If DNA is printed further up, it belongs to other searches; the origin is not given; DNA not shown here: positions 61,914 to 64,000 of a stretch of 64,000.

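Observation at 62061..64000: Tryptophan-rich acidic/basic tandem-repeat protein running off the window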

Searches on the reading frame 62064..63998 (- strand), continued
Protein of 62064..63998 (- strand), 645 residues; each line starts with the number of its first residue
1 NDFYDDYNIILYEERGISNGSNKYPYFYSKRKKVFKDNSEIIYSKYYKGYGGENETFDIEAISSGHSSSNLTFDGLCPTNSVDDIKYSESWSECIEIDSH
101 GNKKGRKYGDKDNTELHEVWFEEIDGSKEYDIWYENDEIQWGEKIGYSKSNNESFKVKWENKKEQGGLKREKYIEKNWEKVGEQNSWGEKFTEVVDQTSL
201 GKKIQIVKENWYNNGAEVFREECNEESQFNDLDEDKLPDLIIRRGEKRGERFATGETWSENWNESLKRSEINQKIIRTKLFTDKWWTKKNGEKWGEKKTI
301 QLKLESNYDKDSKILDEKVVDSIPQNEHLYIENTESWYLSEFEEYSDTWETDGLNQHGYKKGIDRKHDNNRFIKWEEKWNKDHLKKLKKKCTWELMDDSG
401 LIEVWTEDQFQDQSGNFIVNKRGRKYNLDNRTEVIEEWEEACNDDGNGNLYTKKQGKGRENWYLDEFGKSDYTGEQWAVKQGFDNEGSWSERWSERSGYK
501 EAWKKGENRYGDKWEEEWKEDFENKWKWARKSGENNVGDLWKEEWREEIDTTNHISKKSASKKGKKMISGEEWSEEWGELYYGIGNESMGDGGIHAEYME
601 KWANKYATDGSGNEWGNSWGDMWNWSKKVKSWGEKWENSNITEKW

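Call 46: predict_structure(alignment_id=A1)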
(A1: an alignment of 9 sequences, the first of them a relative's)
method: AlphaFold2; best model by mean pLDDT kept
length: 883 residues; sequences in the alignment: 9
mean_pLDDT: 65.7   pTM: 0.50
mean pLDDT of the five models: 65.7, 65.2, 60.8, 55.7, 50.9
residues with pLDDT >= 90: 179; 70-90: 305; 50-70: 134; < 50: 265
segments of 3 or more residues with pLDDT < 50: 1-56, 96-149, 204-216, 223-235, 256-263, 289-322, 544-564, 818-875, 881-883
pLDDT, mean of each block of 10 residues (from residue 1): 22 23 24 23 24 49 70 59 72 48 26 24 24 23 32 67 67 62 63 58 49 47 38 52 64 51 60 75 62 36 31 34 62 83 83 86 90 87 90 93 77 92 93 83 94 91 85 77 94 92 85 89 91 93 47 34 62 86 84 83 75 89 85 90 91 85 89 92 83 90 89 89 89 86 88 85 80 85 71 69 82 62 29 26 30 26 28 44 36
secondary structure, 60 per line:
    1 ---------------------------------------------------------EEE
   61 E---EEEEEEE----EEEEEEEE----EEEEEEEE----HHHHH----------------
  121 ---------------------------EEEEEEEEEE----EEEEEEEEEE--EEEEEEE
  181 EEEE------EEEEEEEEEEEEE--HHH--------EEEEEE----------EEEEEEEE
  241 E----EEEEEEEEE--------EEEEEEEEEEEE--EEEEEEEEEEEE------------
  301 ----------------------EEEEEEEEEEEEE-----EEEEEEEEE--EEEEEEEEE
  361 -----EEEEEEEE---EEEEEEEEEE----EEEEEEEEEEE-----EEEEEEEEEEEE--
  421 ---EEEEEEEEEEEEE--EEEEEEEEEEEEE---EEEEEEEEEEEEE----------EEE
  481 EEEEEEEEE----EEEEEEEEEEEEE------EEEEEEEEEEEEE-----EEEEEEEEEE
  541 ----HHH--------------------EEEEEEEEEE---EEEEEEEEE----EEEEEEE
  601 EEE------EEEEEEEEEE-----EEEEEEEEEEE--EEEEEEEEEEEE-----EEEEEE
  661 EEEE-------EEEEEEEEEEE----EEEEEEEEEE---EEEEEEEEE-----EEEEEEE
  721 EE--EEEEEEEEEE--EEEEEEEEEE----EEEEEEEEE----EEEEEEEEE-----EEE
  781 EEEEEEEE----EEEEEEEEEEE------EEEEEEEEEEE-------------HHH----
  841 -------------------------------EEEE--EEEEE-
elements in order (helices of 4 or more, strands of 3 or more residues): E58-61 E65-71 E76-83 E88-95 H100-104 E148-157 E162-171 E174-184 E191-203 E217-222 E233-241 E246-254 E263-274 E277-288 E323-335 E341-349 E352-360 E366-373 E377-386 E391-401 E407-418 E424-436 E439-451 E455-467 E478-489 E494-506 E513-525 E531-540 E568-577 E581-589 E594-603 E610-619 E625-635 E638-649 E655-664 E672-682 E687-696 E700-708 E714-722 E725-734 E737-746 E751-759 E764-772 E778-788 E793-803 E810-820 E872-875 E878-882

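Call 51: fold_search(model_id=the predicted structure, library=pdb)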
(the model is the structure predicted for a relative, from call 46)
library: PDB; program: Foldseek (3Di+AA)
matches with E <= 10: 613; with E <= 0.001: 4
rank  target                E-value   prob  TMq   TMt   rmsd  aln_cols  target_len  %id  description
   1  9bde_A                7.3e-06  1.00  0.21  0.18  19.2       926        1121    7  Middle Region of Apolipoprotein B 100 bound to Low Density Lipoprotein Receptor (released 2024-12-25)
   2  9e9r                  1.3e-05  0.99  0.12  0.04  28.8      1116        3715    7  The Structure of ApoB100 from Human Low-Density Lipoprotein (released 2024-12-18)
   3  9ea7                  3.3e-04  1.00  0.20  0.06  22.1       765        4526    7  The Structure of ApoB100 from Human Low-Density Lipoprotein (released 2024-12-18)
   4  9bdt_A                7.8e-04  0.99  0.17  0.06  32.7       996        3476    7  Apolipoprotein B 100 bound to LDL receptor and legobody (released 2024-12-25)
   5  8agd_A                4.0e-03  0.63  0.13  0.11  36.6       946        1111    6  Full SDBC and SOD assembly (released 2023-04-12)
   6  4n4r_C                7.3e-03  0.95  0.13  0.20  36.7       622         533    5  Structure basis of lipopolysaccharide biogenesis (released 2014-06-25)
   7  9i93_A                1.1e-02  0.54  0.10  0.15  36.2       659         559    7  Cryo-EM structure of Shigella flexneri LptDE bound by a Bicyclic peptide molecule (Compound 2) (released 2025-10-15)
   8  5iv8_C                1.5e-02  0.82  0.12  0.17  34.4       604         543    8  The LPS Transporter LptDE from Klebsiella pneumoniae, core complex (released 2016-05-18)
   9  4rhb_A                1.9e-02  0.85  0.14  0.21  34.6       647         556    8  Crystal structure of the lipopolysaccharide assembly complex LptD-LptE from the Escherichia coli outer membrane (released 2015-08-26)
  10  8h1r_A                2.1e-02  0.30  0.10  0.12  45.7       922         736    8  Crystal structure of LptDE-YifL complex (released 2023-10-25)
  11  4n4r_A                2.1e-02  0.75  0.12  0.18  37.5       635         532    6  Structure basis of lipopolysaccharide biogenesis (released 2014-06-25)
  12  5ixm_A                3.0e-02  0.47  0.10  0.14  42.5       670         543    6  The LPS Transporter LptDE from Yersinia pestis, core complex (released 2016-05-18)
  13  5ixm_G                3.0e-02  0.41  0.10  0.14  42.6       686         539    7  The LPS Transporter LptDE from Yersinia pestis, core complex (released 2016-05-18)
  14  1kmo                  3.0e-02  0.14  0.07  0.08  48.2       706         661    5  Crystal structure of the Outer Membrane Transporter FecA (released 2002-03-06)
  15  9q8n_A                3.5e-02  0.41  0.10  0.14  43.2       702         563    5  Cryo-EM structure of Shigella flexneri LptDE bound by a Bicyclic peptide molecule (Compound 16) (released 2025-10-15)
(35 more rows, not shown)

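Call 91: find_encoding_contigs(protein=P0001, flank=4000, max_places=3)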
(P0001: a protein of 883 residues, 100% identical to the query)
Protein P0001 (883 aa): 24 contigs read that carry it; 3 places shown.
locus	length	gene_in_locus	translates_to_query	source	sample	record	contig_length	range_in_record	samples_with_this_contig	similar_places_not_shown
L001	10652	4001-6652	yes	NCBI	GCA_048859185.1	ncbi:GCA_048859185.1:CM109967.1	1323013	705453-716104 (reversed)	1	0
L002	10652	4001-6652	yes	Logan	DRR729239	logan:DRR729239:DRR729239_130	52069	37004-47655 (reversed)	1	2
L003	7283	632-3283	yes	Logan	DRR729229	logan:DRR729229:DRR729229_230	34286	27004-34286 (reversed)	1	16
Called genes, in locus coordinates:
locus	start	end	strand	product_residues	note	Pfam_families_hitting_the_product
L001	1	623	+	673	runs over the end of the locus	PF00112:Peptidase_C1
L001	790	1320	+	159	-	PF00179:UQ_con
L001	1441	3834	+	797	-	-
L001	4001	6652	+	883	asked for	PF28232:LESV (weak)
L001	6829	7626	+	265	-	PF25095:C2H2-zf_KIN17, PF10357:WH_KIN17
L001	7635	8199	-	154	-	PF00179:UQ_con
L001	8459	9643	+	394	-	PF04153:NOT2_3_5_C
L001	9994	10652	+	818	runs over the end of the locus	-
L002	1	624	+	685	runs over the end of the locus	PF00112:Peptidase_C1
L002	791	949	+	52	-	-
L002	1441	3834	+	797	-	-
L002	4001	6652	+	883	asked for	PF28232:LESV (weak)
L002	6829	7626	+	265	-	PF25095:C2H2-zf_KIN17, PF10357:WH_KIN17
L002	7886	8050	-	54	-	PF00179:UQ_con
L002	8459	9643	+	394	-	PF04153:NOT2_3_5_C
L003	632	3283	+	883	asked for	PF28232:LESV (weak)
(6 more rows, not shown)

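Call 99: list_cluster_members(proteins=[P0028, P0030, P0004])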
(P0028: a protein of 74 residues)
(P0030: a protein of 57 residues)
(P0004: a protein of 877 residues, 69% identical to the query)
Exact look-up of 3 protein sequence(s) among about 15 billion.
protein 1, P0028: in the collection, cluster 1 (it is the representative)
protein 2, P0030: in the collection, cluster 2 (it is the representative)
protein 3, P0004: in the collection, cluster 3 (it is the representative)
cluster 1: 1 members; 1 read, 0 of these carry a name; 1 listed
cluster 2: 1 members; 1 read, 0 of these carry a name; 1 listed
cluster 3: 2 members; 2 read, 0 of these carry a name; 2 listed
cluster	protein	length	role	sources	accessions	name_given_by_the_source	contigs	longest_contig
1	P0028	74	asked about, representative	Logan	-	-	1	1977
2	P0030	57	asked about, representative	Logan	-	-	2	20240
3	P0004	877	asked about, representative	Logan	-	-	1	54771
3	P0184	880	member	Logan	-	-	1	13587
